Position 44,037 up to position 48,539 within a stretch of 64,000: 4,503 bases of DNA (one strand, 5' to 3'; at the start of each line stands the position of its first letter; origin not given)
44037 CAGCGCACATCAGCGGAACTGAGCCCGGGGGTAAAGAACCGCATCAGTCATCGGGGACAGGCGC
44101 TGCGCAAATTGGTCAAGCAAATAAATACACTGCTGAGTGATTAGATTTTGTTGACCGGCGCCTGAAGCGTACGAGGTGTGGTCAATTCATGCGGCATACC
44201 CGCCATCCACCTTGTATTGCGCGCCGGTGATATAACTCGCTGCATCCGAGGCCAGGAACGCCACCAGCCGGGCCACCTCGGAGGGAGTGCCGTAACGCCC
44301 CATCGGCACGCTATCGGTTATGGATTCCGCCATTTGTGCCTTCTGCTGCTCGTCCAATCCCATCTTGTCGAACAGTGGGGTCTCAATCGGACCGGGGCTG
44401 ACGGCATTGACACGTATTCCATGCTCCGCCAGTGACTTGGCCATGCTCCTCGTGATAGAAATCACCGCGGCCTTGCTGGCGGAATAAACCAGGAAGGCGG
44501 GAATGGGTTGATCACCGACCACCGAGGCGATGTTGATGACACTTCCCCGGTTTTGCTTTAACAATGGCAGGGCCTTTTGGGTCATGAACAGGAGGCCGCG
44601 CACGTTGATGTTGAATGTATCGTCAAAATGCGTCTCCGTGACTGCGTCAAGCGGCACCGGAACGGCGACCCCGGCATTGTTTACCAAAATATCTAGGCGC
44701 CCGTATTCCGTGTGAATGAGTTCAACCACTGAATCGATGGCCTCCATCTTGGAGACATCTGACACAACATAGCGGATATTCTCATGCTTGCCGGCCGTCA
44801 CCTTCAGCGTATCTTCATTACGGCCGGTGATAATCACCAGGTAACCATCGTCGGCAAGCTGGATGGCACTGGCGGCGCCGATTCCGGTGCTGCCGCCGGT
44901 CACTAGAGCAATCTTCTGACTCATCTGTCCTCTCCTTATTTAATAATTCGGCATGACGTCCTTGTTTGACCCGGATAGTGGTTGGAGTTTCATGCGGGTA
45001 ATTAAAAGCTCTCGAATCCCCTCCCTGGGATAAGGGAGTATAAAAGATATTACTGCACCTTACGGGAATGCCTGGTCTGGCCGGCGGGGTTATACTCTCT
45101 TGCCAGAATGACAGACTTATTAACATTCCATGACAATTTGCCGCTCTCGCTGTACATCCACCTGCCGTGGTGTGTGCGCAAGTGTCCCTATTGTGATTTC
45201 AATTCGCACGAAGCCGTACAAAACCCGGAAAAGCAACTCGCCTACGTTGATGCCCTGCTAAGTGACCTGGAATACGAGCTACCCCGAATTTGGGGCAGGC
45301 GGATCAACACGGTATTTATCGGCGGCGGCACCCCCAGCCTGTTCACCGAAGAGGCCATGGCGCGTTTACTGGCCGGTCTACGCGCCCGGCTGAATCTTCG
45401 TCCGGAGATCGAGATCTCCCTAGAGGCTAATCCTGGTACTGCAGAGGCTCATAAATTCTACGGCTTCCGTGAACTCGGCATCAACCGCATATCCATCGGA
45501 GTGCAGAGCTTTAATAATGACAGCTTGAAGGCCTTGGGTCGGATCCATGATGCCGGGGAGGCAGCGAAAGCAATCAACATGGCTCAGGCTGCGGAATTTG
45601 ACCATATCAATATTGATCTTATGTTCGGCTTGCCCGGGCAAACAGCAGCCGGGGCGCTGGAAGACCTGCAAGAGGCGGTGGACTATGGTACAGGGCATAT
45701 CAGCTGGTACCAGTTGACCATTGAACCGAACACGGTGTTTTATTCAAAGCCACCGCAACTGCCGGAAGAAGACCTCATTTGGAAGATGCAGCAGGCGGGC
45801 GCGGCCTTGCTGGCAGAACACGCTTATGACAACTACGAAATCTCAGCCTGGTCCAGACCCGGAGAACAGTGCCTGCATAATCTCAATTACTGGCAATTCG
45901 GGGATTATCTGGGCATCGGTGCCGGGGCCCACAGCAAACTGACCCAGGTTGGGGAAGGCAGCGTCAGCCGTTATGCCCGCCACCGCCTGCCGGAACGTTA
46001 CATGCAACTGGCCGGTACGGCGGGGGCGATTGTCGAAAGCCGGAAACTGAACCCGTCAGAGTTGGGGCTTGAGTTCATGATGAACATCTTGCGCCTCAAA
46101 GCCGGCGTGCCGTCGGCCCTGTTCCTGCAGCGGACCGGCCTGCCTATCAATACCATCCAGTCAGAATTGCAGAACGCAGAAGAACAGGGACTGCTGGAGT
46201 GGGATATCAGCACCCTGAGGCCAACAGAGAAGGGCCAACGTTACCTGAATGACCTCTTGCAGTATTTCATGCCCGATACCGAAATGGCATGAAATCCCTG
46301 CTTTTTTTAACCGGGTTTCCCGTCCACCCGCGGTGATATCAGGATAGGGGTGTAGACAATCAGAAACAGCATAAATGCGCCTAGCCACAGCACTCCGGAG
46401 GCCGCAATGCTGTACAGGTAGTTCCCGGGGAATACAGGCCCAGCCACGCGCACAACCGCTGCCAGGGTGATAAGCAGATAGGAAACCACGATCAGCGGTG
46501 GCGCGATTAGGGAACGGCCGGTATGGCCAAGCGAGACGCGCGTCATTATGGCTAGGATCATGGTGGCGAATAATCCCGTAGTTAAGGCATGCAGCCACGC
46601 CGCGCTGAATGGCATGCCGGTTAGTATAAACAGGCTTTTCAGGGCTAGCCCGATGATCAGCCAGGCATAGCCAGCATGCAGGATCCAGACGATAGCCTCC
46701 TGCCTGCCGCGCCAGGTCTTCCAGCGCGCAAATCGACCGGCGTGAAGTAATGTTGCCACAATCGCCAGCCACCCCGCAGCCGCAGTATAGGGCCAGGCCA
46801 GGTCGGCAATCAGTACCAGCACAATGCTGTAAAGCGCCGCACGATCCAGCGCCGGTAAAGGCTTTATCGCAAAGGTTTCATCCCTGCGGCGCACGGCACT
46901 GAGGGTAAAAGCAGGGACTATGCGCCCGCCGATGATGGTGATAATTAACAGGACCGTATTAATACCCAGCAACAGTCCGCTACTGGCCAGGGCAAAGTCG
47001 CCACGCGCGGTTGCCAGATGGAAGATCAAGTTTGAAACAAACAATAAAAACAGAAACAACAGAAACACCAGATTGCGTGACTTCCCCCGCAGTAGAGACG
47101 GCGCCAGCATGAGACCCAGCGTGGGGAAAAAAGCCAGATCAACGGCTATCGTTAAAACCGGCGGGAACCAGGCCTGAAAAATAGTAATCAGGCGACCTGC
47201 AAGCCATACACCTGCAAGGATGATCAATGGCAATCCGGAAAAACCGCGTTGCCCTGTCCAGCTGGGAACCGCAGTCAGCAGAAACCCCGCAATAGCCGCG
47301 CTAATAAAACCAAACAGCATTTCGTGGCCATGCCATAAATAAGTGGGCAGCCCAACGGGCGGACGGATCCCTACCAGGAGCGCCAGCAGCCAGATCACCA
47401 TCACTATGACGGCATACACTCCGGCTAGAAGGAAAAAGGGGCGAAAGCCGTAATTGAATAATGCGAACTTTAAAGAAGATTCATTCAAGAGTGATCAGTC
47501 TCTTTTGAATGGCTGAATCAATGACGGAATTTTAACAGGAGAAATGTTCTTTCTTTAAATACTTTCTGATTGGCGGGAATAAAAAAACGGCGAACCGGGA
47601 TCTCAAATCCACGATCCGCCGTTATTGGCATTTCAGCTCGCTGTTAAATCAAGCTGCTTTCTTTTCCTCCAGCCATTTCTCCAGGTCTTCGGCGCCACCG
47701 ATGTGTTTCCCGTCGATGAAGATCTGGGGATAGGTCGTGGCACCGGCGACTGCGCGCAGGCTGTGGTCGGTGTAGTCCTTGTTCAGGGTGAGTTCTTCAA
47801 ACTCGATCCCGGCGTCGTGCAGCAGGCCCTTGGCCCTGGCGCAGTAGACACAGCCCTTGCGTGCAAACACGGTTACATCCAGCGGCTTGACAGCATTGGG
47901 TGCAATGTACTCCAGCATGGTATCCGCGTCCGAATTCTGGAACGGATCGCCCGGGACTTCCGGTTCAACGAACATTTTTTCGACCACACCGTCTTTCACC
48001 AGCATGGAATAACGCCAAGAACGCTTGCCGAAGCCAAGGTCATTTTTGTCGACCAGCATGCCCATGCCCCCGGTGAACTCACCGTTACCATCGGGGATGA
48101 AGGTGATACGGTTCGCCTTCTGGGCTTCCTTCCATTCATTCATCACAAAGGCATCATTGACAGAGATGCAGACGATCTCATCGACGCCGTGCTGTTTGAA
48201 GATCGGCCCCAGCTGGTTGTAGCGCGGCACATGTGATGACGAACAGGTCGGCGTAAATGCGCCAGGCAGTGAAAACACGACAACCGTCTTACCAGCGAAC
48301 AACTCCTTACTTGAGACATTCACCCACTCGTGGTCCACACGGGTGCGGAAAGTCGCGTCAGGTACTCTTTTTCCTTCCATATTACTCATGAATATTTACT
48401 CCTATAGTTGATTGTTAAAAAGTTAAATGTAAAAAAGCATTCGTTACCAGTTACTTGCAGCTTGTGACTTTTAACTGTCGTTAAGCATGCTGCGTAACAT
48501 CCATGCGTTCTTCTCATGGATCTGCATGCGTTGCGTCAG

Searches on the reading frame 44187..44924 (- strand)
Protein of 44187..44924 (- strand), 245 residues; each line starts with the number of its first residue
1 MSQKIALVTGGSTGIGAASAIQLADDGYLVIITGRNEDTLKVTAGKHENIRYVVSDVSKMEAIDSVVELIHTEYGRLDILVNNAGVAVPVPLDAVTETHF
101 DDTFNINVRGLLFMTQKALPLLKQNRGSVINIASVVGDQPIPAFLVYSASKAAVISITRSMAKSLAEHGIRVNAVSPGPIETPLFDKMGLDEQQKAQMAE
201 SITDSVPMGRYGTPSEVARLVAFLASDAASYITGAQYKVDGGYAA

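Call 86: search_protein_families(library=pfam, proteins=[window:44187-44924:-], max_evalue=0.00001)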
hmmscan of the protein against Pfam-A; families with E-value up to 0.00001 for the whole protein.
window:44187-44924:- (245 aa): 4 families
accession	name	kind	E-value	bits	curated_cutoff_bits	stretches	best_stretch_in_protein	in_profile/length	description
PF13561.12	adh_short_C2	-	5.2e-66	223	27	1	13-243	6-235/236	Enoyl-(Acyl carrier protein) reductase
PF00106.31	adh_short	-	3.5e-57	193.5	26.6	1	4-189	1-191/195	short chain dehydrogenase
PF08659.16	KR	-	1.7e-09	38.3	22.6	1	7-153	4-155/180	KR domain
PF23441.1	SDR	-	2e-08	34.4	27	1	76-242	90-254/258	SDR-like rossmann domain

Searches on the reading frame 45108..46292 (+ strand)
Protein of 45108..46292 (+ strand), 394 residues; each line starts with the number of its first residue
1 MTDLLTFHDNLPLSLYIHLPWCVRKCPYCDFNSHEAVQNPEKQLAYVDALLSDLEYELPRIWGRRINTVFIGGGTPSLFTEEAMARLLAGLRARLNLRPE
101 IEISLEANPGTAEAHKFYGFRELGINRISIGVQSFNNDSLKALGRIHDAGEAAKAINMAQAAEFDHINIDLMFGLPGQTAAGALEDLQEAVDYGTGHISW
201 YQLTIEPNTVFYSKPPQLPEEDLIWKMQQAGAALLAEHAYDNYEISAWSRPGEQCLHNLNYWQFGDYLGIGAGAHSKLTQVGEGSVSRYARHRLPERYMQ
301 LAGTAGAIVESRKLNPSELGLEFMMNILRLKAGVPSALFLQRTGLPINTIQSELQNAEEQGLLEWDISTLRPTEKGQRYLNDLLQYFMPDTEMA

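Call 86: search_protein_families(library=pfam, proteins=[window:45108-46292:+], max_evalue=0.00001)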
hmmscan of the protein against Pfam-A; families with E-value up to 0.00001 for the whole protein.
window:45108-46292:+ (394 aa): 2 families
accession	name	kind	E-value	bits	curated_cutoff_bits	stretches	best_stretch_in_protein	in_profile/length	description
PF04055.27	Radical_SAM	-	6e-25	88.8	29.5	1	16-182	1-158/166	Radical SAM superfamily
PF06969.22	HemN_C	-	5.7e-11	42.7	24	1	314-377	1-65/67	HemN C-terminal domain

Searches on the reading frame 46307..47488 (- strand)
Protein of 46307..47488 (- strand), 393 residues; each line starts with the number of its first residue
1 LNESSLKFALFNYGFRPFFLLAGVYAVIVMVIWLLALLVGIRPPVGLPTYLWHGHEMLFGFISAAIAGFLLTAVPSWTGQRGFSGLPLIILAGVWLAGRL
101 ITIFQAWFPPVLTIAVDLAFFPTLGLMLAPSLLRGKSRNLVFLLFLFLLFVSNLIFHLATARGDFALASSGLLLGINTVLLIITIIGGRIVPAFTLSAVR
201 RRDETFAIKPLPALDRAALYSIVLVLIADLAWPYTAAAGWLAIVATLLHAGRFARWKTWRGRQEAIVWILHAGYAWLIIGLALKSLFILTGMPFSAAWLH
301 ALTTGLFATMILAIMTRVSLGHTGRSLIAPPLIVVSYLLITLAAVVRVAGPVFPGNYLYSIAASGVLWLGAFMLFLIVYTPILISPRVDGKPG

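Call 86: search_protein_families(library=pfam, proteins=[window:46307-47488:-], max_evalue=0.00001)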
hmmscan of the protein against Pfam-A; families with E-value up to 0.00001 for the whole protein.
window:46307-47488:- (393 aa): 1 family
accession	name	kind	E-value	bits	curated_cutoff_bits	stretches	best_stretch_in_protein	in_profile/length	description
PF05940.17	NnrS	-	1.8e-106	357.1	28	1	9-387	1-371/371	NnrS protein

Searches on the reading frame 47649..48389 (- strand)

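Call 86: search_protein_families(library=pfam, proteins=[window:47649-48389:-], max_evalue=0.00001)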
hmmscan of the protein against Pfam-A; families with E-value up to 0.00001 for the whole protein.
window:47649-48389:- (246 aa): 3 families
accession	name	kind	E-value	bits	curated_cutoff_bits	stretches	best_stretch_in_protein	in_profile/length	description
PF08534.16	Redoxin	-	2.6e-32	112.1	26.6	1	5-159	2-148/148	Redoxin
PF00462.30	Glutaredoxin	-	1.2e-15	57.9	22.9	1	172-230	1-60/60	Glutaredoxin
PF00578.27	AhpC-TSA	-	7.9e-12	45.6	26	1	6-132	2-116/124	AhpC/TSA family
